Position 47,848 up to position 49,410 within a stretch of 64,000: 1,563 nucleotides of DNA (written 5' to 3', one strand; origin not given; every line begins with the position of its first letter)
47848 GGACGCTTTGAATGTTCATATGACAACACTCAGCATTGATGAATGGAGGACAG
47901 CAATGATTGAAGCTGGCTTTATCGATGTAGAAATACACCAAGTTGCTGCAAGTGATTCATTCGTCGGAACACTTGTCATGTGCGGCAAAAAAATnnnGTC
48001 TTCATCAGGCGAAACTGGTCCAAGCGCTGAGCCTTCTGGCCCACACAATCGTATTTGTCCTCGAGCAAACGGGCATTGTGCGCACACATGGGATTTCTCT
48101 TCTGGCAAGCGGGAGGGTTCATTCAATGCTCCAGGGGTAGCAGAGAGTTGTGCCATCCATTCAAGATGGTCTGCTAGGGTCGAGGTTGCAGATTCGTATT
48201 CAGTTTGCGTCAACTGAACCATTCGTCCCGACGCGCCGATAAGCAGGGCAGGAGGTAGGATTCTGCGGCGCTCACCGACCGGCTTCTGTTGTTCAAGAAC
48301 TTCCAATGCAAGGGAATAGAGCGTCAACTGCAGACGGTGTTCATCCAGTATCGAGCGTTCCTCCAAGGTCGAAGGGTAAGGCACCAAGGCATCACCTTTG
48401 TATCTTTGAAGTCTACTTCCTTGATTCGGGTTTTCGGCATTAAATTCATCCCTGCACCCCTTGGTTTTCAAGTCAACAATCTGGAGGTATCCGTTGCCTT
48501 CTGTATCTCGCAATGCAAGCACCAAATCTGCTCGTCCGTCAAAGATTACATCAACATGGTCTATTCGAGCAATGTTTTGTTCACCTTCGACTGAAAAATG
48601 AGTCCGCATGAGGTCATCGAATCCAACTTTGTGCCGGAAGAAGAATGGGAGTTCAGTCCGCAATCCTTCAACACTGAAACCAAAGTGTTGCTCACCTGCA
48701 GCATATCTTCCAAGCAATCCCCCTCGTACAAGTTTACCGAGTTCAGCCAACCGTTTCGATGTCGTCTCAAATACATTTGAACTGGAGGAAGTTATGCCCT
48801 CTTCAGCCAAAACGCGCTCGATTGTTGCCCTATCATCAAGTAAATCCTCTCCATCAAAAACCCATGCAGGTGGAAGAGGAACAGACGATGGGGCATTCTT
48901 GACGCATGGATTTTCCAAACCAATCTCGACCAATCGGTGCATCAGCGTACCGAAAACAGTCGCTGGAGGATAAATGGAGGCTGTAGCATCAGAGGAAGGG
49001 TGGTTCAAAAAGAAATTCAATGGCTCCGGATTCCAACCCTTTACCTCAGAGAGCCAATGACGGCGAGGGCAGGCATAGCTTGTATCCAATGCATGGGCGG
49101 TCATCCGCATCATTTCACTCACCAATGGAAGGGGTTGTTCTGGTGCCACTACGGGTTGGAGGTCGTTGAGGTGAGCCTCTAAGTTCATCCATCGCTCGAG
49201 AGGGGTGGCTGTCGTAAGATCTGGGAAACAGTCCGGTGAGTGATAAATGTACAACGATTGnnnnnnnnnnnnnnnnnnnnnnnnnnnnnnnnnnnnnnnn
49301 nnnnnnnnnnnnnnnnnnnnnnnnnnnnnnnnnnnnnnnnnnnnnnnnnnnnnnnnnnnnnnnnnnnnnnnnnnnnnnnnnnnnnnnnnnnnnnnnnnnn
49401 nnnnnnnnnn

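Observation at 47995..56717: Bacterial-type addB-addA helicase-nuclease operon in an archaeal chromosome, with an iron-staple Cys set in both subunits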

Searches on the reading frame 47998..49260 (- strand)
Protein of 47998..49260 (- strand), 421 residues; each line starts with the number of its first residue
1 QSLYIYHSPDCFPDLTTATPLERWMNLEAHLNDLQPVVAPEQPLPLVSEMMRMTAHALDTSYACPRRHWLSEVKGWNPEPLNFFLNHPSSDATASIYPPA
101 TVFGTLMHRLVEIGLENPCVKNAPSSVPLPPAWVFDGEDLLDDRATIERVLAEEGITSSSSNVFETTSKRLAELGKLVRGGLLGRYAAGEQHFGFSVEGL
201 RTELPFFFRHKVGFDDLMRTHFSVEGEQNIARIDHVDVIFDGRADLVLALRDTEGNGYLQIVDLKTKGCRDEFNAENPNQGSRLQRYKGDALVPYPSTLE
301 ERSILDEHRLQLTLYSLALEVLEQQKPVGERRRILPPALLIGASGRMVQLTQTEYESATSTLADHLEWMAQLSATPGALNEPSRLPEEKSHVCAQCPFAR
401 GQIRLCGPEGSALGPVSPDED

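Call 61: predict_structure(alignment_id=A4)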
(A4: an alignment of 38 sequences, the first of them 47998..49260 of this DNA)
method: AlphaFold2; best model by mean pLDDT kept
length: 421 residues; sequences in the alignment: 38
mean_pLDDT: 89.1   pTM: 0.82
mean pLDDT of the five models: 89.1, 87.6, 86.9, 86.8, 86.7
residues with pLDDT >= 90: 284; 70-90: 102; 50-70: 28; < 50: 7
segments of 3 or more residues with pLDDT < 50: 1-4, 6-8
pLDDT, mean of each block of 10 residues (from residue 1): 46 62 79 70 89 91 92 85 61 81 96 94 92 89 97 89 94 98 97 97 94 91 84 95 96 97 96 95 94 96 95 97 94 98 97 98 96 88 90 85 88 81 53
secondary structure, 60 per line:
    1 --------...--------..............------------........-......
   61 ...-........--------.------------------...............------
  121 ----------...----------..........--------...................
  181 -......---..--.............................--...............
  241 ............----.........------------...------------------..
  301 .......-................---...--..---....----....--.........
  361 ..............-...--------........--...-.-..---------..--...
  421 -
elements in order: H20-33 E46-53 H55-63 H65-72 H100-114 H144-153 H162-180 H182-187 E195-223 E226-252 E257-265 H299-307 H309-324 E338-341 E346-349 H352-374 H387-394

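Call 64: fold_search(model_id=the predicted structure, library=pdb)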
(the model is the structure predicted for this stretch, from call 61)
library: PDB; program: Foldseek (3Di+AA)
matches with E <= 10: 282; with E <= 0.001: 12
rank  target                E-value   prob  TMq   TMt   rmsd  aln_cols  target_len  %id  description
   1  9np6_A                1.4e-06  1.00  0.37  0.20  12.0       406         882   14  Cryo-EM structure of AdnA(D934A)-AdnB(D1014A) in complex with AMPPNP and blunt end DNA (released 2025-03-19)
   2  6ppr_A                2.3e-06  1.00  0.36  0.20  11.3       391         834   15  Cryo-EM structure of AdnA(D934A)-AdnB(D1014A) in complex with AMPPNP and DNA (released 2019-11-20)
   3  5ld2_B                3.1e-06  1.00  0.34  0.15  11.7       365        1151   13  Cryo-EM structure of RecBCD+DNA complex revealing activated nuclease domain (released 2016-10-05)
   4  5ean_A                8.0e-06  1.00  0.39  0.17   7.9       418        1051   13  Crystal structure of Dna2 in complex with a 5' overhang DNA (released 2015-11-18)
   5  5eaw_A                9.0e-06  1.00  0.40  0.18   7.9       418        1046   13  Crystal structure of Dna2 nuclease-helicase (released 2015-11-18)
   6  4cej_A                1.2e-05  1.00  0.31  0.12  10.2       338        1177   12  Crystal structure of AddAB-DNA-ADPNP complex at 3 Angstrom resolution (released 2014-03-12)
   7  4cej_B                1.5e-05  1.00  0.33  0.14  11.8       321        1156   17  Crystal structure of AddAB-DNA-ADPNP complex at 3 Angstrom resolution (released 2014-03-12)
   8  4ceh_B                2.1e-05  1.00  0.33  0.14  14.3       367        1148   16  Crystal structure of AddAB with a forked DNA substrate (released 2014-03-12)
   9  3u4q_B                2.7e-05  1.00  0.33  0.14  14.3       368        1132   16  Structure of AddAB-DNA complex at 2.8 angstroms (released 2012-03-21)
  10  9iab_A                3.2e-05  1.00  0.32  0.47  11.2       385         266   10  Structure of the Argonaute-associated Cas4 family protein 1 (ACE1) from Chroococcidiopsis thermalis (CtACE1) (released 2025-04-23)
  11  9iac_A                8.3e-05  1.00  0.30  0.42  11.6       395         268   11  Structure of the Argonaute-associated Cas4 family protein 1 (ACE1) from Microcystis aeruginosa (MaACE1) (released 2025-04-23)
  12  9iab_B                1.1e-04  1.00  0.32  0.47  11.1       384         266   11  Structure of the Argonaute-associated Cas4 family protein 1 (ACE1) from Chroococcidiopsis thermalis (CtACE1) (released 2025-04-23)
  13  8d3l_I                3.4e-03  0.97  0.23  0.40  12.6       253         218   13  Type I-C Cas4-Cas1-Cas2 complex bound to a PAM/PAM prespacer (released 2022-11-02)
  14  3h4r                  3.4e-03  0.89  0.26  0.43  15.8       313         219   11  Crystal structure of E. coli RecE exonuclease (released 2009-05-26)
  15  1w36_C                1.0e-02  0.84  0.26  0.12  13.3       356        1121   12  RecBCD:DNA complex (released 2004-11-04)
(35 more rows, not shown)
